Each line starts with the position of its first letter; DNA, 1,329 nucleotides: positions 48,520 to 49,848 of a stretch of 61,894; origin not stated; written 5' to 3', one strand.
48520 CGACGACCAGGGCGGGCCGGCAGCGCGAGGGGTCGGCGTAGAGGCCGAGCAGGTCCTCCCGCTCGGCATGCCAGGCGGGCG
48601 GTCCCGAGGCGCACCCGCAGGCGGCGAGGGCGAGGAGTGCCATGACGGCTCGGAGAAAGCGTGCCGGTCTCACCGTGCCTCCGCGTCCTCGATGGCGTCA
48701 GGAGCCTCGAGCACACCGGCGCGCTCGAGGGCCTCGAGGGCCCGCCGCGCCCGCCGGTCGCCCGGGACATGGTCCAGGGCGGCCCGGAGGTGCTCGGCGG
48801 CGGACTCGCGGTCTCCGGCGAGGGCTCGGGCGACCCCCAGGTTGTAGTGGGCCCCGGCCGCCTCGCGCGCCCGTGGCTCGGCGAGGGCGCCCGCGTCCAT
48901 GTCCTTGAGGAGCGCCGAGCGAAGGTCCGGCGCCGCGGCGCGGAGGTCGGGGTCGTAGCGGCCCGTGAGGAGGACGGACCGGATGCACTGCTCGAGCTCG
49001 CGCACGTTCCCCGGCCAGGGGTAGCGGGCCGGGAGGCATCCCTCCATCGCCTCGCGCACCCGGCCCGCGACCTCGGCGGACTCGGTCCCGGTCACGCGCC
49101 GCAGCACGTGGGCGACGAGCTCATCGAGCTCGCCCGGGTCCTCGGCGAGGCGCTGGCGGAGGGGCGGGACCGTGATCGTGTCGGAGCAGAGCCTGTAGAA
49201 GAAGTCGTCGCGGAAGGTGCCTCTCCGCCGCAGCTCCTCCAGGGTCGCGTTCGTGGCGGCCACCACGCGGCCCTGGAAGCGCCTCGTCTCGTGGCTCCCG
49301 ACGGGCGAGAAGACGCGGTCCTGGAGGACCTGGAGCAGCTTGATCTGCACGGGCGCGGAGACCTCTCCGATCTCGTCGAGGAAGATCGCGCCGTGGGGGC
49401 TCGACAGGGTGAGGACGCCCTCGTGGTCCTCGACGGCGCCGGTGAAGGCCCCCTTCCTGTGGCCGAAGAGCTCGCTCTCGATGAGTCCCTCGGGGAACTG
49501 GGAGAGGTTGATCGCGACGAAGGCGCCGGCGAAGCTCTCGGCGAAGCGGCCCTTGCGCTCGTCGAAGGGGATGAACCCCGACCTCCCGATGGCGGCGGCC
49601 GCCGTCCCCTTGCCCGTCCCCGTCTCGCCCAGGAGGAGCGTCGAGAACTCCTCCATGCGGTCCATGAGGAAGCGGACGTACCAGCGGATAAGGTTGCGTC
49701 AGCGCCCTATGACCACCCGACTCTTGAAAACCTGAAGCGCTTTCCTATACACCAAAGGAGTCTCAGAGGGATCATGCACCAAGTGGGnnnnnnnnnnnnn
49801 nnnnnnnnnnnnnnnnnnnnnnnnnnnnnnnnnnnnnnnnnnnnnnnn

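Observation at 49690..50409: Razor-sharp 0.7-kb low-GC island encoding an orphan 5-TM protein, wedged between a truncated sigma-54 activator gene and a dockerin-like gene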

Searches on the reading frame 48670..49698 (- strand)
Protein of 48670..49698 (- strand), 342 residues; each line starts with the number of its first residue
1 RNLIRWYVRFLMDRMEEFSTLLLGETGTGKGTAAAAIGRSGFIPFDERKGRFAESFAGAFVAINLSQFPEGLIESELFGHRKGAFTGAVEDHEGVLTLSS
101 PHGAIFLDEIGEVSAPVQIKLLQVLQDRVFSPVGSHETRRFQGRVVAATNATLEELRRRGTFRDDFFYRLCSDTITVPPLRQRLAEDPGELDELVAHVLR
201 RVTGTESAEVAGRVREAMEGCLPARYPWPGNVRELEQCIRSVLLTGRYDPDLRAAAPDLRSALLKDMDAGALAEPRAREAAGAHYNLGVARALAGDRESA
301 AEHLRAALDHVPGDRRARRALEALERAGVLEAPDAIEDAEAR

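Call 4: search_protein_families(library=pfam, proteins=[window:48670-49665:-], max_evalue=0.01)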
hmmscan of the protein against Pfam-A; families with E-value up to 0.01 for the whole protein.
window:48670-49665:- (331 aa): 7 families
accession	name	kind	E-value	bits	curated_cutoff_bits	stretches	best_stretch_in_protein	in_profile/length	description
PF00158.32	Sigma54_activat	-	6.4e-43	146.8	20.2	1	6-162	22-165/168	Sigma-54 interaction domain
PF25601.1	AAA_lid_14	-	2.2e-07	31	27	1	180-234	7-59/87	AAA+ ATPase lid domain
PF07728.20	AAA_5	-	6e-06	26.8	22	1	39-140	13-123/139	AAA domain (dynein-related subfamily)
PF07724.20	AAA_2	-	0.00015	22.3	27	1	6-120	3-105/166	AAA domain (Cdc48 subfamily)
PF14532.12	Sigma54_activ_2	-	0.00023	21.8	25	1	91-169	70-138/138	Sigma-54 interaction domain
PF07719.23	TPR_2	-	0.00026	21.3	27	1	270-302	1-33/34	Tetratricopeptide repeat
PF20030.5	bpMoxR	-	0.0011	18.6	27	1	93-170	100-175/205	MoxR domain in the MoxR-vWA-beta-propeller ternary systems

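Call 22: find_homologous_proteins(query=window:48670-49698:-, max_evalue=1e-20)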
Query window:48670-49698:- (342 aa): 7996 proteins with E <= 1e-20 among 8000 candidates; the best 120 are listed.
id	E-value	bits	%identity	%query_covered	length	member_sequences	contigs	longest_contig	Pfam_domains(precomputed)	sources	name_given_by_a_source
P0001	4.3e-211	718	100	97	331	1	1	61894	PF00158.33,PF25601.2,PF07728.21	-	-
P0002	3.3e-127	442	75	79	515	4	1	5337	PF00158.33,PF25601.2,PF07728.21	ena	-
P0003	4.2e-125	436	73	79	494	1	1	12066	PF00158.33,PF25601.2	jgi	jgi:DNA-binding NtrC family response regulator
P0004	1.6e-120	421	72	79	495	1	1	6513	PF00158.33,PF07728.21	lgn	-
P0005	2.0e-120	420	71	79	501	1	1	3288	PF00158.33,PF07724.21,PF25601.2,PF07728.21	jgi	jgi:DNA-binding NtrC family response regulator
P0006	3.6e-120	419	72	79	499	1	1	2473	PF00158.33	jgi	jgi:DNA-binding NtrC family response regulator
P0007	3.4e-119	416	70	79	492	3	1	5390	PF00158.33,PF25601.2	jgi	jgi:transcriptional regulator with AAA-type ATPase domain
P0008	5.5e-119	415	70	78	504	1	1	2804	PF00158.33,PF25601.2,PF07728.21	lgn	-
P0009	9.3e-119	415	71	79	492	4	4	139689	PF00158.33,PF25601.2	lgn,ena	-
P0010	1.5e-118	414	71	79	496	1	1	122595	PF00158.33,PF25601.2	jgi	jgi:DNA-binding NtrC family response regulator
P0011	4.4e-118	412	69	79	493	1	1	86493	PF00158.33,PF25601.2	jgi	jgi:DNA-binding NtrC family response regulator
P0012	5.2e-118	412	70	79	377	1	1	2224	PF00158.33,PF25601.2,PF07728.21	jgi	jgi:DNA-binding NtrC family response regulator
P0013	5.4e-118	412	70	79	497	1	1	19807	PF00158.33,PF07724.21,PF25601.2,PF07728.21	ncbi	-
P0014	6.7e-118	412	69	79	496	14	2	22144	PF00158.33,PF25601.2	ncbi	-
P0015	3.8e-117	409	68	79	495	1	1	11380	PF00158.33,PF25601.2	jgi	jgi:DNA-binding NtrC family response regulator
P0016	4.8e-117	409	70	79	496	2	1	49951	PF00158.33,PF25601.2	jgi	jgi:DNA-binding NtrC family response regulator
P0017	1.1e-116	408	71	79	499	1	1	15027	PF00158.33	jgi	jgi:hypothetical protein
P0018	1.1e-116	408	68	79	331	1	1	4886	PF00158.33,PF25601.2,PF07728.21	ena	-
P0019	1.1e-116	408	61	91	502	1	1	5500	PF00158.33,PF25601.2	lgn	-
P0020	1.3e-116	408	68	79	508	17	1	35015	PF00158.33,PF25601.2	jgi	jgi:DNA-binding NtrC family response regulator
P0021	1.3e-116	408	68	79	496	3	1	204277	PF00158.33,PF25601.2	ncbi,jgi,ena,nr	ncbi:MAG TPA: sigma 54-interacting transcriptional regulator [Verrucomicrobiae bacterium]|nr:sigma 5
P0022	2.0e-116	407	69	79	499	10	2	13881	PF00158.33,PF25601.2,PF07728.21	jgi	jgi:transcriptional regulator with AAA-type ATPase domain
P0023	2.2e-116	407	68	79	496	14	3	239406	PF00158.33,PF25601.2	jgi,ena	jgi:DNA-binding NtrC family response regulator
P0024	2.3e-116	407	70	79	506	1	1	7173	PF00158.33,PF25601.2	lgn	-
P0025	2.3e-116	407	64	88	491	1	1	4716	PF00158.33,PF25601.2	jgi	jgi:DNA-binding NtrC family response regulator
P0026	2.6e-116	407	65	87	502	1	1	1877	PF00158.33,PF25601.2,PF07728.21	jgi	-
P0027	3.1e-116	406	69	79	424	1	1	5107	PF00158.33,PF25601.2,PF07728.21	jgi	jgi:DNA-binding NtrC family response regulator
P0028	3.2e-116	406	61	89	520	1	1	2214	PF00158.33,PF25601.2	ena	-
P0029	3.5e-116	406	71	79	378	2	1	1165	PF00158.33,PF25601.2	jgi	jgi:transcriptional regulator with PAS, ATPase and Fis domain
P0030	4.0e-116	406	68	79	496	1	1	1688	PF00158.33,PF25601.2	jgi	jgi:DNA-binding NtrC family response regulator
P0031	5.3e-116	406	64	90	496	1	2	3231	PF00158.33,PF25601.2,PF07728.21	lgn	-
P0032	8.2e-116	405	68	79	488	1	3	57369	PF00158.33,PF25601.2,PF07728.21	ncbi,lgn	-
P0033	8.4e-116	405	68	79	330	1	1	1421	PF00158.33,PF25601.2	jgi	jgi:transcriptional regulator with GAF, ATPase, and Fis domain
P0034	8.5e-116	405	70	79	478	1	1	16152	PF00158.33,PF25601.2,PF07728.21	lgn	-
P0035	9.8e-116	405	60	90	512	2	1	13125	PF00158.33,PF25601.2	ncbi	ncbi:MAG: sigma-54-dependent transcriptional regulator [bacterium]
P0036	1.0e-115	405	68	79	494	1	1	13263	PF00158.33,PF25601.2,PF07728.21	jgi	jgi:DNA-binding NtrC family response regulator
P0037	1.1e-115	405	68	78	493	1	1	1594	PF00158.33,PF25601.2,PF07728.21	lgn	-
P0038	1.2e-115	404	63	88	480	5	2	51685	PF00158.33,PF07728.21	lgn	-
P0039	1.3e-115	404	63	89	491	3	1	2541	PF00158.33,PF07724.21,PF25601.2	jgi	-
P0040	1.3e-115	404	68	79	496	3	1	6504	PF00158.33,PF25601.2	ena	-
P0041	1.7e-115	404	67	79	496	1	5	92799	PF00158.33,PF25601.2,PF07728.21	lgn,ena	-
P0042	1.8e-115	404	67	80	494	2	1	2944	PF00158.33,PF25601.2,PF07728.21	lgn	-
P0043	2.3e-115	404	68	79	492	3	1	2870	PF00158.33,PF07724.21,PF25601.2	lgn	-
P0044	2.4e-115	403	62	90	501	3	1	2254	PF00158.33,PF25601.2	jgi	jgi:DNA-binding NtrC family response regulator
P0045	3.3e-115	403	67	79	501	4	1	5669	PF00158.33,PF25601.2,PF07728.21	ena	-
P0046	3.5e-115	403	68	79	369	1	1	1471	PF00158.33,PF25601.2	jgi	jgi:transcriptional regulator with GAF, ATPase, and Fis domain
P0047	3.7e-115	403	69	79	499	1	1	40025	PF00158.33,PF25601.2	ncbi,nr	ncbi:MAG: sigma-54-dependent Fis family transcriptional regulator [Kiritimatiellae bacterium]|nr:sig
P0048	3.9e-115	403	63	88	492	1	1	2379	PF00158.33,PF25601.2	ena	-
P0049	4.8e-115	402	60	89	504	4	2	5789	PF00158.33,PF25601.2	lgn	-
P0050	5.4e-115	402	67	78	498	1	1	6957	PF00158.33,PF07724.21,PF25601.2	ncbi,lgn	-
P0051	5.7e-115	402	68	79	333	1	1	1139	PF00158.33,PF25601.2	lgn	-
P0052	6.6e-115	402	68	79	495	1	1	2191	PF00158.33,PF25601.2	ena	-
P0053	9.0e-115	402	61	89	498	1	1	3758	PF00158.33,PF25601.2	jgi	jgi:DNA-binding NtrC family response regulator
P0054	9.0e-115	402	63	89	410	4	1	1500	PF00158.33,PF25601.2,PF07728.21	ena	-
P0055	9.2e-115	402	61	92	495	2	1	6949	PF00158.33,PF25601.2,PF07728.21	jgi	jgi:transcriptional regulator with AAA-type ATPase domain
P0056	9.3e-115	402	68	79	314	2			PF00158.33,PF07724.21,PF25601.2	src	-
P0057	1.0e-114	401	64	88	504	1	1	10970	PF00158.33,PF25601.2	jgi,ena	-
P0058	1.1e-114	401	67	79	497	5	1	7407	PF00158.33,PF25601.2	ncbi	-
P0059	1.2e-114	401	68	79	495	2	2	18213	PF00158.33,PF25601.2,PF07728.21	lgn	-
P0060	1.2e-114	401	69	79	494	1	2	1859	PF00158.33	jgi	jgi:transcriptional regulator with AAA-type ATPase domain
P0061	1.3e-114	401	70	79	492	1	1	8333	PF00158.33,PF25601.2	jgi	-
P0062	1.3e-114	401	67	79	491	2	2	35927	PF00158.33,PF25601.2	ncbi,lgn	-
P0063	1.6e-114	401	69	79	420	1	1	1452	PF00158.33,PF25601.2,PF07728.21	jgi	-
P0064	1.6e-114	401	67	79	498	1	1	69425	PF00158.33,PF25601.2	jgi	jgi:DNA-binding NtrC family response regulator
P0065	1.8e-114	401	67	79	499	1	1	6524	PF00158.33,PF25601.2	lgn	-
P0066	1.8e-114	401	68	79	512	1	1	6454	PF00158.33,PF25601.2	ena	-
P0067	2.0e-114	400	67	79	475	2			PF00158.33,PF25601.2,PF07728.21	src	-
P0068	2.1e-114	400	67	79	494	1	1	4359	PF00158.33,PF25601.2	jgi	jgi:hypothetical protein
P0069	2.5e-114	400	68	79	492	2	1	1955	PF00158.33,PF25601.2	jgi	jgi:hypothetical protein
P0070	2.6e-114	400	68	79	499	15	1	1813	PF00158.33,PF07724.21,PF25601.2,PF07728.21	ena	-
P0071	2.8e-114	400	68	78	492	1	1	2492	PF00158.33,PF25601.2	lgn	-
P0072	2.8e-114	400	68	79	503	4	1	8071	PF00158.33,PF25601.2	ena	-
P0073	3.2e-114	400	68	79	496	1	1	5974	PF00158.33,PF25601.2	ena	-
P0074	4.1e-114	399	63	89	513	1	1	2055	PF00158.33,PF25601.2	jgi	jgi:DNA-binding NtrC family response regulator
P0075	4.8e-114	399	68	79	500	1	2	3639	PF00158.33,PF07724.21,PF25601.2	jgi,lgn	jgi:transcriptional regulator with AAA-type ATPase domain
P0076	5.1e-114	399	69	78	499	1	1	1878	PF00158.33,PF25601.2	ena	-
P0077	5.2e-114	399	68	79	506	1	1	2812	PF00158.33,PF25601.2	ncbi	-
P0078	5.4e-114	399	67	79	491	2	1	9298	PF00158.33,PF25601.2,PF07728.21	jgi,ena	-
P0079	6.2e-114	399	70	79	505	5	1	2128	PF00158.33,PF25601.2,PF07728.21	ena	-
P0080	6.8e-114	399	66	79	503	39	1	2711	PF00158.33,PF07724.21,PF25601.2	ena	-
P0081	7.6e-114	399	64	88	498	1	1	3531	PF00158.33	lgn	-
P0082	8.3e-114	398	68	79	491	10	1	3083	PF00158.33,PF25601.2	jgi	jgi:transcriptional regulator with AAA-type ATPase domain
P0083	8.5e-114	398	67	78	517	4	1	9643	PF00158.33,PF25601.2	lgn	-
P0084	8.5e-114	398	61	91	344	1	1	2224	PF00158.33,PF25601.2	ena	-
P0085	9.4e-114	398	69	79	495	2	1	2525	PF00158.33,PF25601.2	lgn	-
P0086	9.5e-114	398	70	79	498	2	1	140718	PF00158.33,PF25601.2,PF07728.21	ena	-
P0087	9.7e-114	398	68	79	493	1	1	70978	PF00158.33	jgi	jgi:DNA-binding NtrC family response regulator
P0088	9.8e-114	398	63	89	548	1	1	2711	PF00158.33,PF25601.2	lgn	-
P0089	1.0e-113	398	62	88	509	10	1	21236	PF00158.33,PF25601.2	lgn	-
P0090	1.2e-113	398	67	79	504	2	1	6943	PF00158.33,PF25601.2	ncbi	-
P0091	1.2e-113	398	61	88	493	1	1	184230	PF00158.33,PF07728.21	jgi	jgi:hypothetical protein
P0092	1.3e-113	398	68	79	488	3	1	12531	PF00158.33,PF25601.2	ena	-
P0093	1.3e-113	398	67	79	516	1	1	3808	PF00158.33,PF25601.2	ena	-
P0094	1.3e-113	398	66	82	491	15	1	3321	PF00158.33,PF25601.2,PF07728.21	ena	-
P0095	1.4e-113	398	62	89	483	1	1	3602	PF00158.33,PF25601.2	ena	-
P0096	1.4e-113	398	64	88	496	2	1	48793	PF00158.33,PF25601.2,PF07728.21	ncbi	ncbi:MAG: sigma 54-interacting transcriptional regulator [Thermodesulfobacteriota bacterium]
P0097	1.7e-113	397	67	79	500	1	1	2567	PF00158.33,PF25601.2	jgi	jgi:hypothetical protein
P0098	1.8e-113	397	60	89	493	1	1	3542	PF00158.33,PF25601.2,PF07728.21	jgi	jgi:transcriptional regulator with AAA-type ATPase domain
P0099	2.0e-113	397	68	79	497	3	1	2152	PF00158.33,PF25601.2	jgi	jgi:DNA-binding NtrC family response regulator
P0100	2.4e-113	397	60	91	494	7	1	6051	PF00158.33,PF25601.2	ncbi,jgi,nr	ncbi:MAG: sigma-54-dependent Fis family transcriptional regulator [Deltaproteobacteria bacterium]|nr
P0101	2.7e-113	397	68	79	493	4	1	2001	PF00158.33,PF25601.2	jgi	jgi:DNA-binding NtrC family response regulator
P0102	2.9e-113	397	68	78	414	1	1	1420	PF00158.33,PF25601.2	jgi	jgi:DNA-binding NtrC family response regulator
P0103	2.9e-113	397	68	79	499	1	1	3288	PF00158.33,PF25601.2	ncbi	-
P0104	2.9e-113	397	66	79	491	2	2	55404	PF00158.33,PF25601.2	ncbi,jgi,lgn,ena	ncbi:MAG: sigma 54-interacting transcriptional regulator [Kiritimatiellia bacterium]|jgi:DNA-binding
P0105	3.5e-113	396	67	79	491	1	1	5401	PF00158.33,PF25601.2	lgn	-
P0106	3.6e-113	396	66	79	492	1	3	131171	PF00158.33,PF25601.2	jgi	-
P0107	4.1e-113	396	69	75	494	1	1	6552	PF00158.33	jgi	jgi:DNA-binding NtrC family response regulator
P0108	4.5e-113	396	68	79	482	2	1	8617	PF00158.33,PF25601.2,PF07728.21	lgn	-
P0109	4.7e-113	396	67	79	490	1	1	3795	PF00158.33,PF25601.2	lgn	-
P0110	4.7e-113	396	62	89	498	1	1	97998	PF00158.33,PF25601.2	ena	-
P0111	4.8e-113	396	64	80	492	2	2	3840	PF00158.33,PF25601.2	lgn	-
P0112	4.8e-113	396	69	79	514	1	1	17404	PF00158.33,PF25601.2,PF07728.21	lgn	-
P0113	4.8e-113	396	67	79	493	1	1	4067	PF00158.33,PF25601.2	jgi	jgi:DNA-binding NtrC family response regulator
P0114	4.8e-113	396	63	88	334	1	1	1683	PF00158.33,PF25601.2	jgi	jgi:transcriptional regulator with GAF, ATPase, and Fis domain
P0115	5.1e-113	396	67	79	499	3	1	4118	PF00158.33,PF25601.2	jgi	jgi:DNA-binding NtrC family response regulator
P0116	5.8e-113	396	57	94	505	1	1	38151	PF00158.33,PF25601.2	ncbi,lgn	-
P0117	6.2e-113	396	69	79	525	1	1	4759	PF00158.33,PF25601.2,PF07728.21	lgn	-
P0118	6.3e-113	395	68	78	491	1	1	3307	PF00158.33,PF25601.2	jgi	-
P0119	6.9e-113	395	68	79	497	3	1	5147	PF00158.33,PF25601.2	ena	-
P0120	7.0e-113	395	69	79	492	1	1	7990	PF00158.33,PF25601.2,PF07728.21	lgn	-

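Call 24: find_encoding_contigs(protein=P0001, flank=10000, max_places=5)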
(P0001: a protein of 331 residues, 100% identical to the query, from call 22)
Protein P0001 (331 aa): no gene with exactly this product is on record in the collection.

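Call 25: find_encoding_contigs(protein=P0002, flank=10000, max_places=5)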
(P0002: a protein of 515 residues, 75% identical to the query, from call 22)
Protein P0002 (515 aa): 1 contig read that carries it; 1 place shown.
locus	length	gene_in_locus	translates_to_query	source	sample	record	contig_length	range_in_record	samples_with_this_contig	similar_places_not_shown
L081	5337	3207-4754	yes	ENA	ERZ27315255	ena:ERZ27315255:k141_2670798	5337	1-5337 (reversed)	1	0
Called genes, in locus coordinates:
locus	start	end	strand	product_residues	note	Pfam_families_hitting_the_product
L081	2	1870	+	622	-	?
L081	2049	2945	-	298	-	-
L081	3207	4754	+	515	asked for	PF00158:Sigma54_activat, PF07728:AAA_5 (faint), PF25601:AAA_lid_14 (weak)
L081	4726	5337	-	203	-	?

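Call 29: search_protein_families(library=padloc, proteins=[window:48670-49665:-], max_evalue=1)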
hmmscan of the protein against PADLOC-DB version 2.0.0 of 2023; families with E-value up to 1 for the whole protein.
window:48670-49665:- (331 aa): 4 families
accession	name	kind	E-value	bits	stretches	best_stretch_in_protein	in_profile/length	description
PDLC01995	RtcR_PspF2--CARF_AAA_HTH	-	9.2e-63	211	1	6-256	190-417/481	-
PDLC01994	RtcR_PspF1--CARF_AAA_HTH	-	1e-39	134.9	1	9-241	184-390/468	-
PDLC01993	RtcR--CARF_AAA_HTH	-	1.4e-33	114.1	1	10-229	208-416/523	-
PDLC03655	mREase_IV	-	0.038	10.4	1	177-253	413-488/629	Type IV methyl-directed restriction enzyme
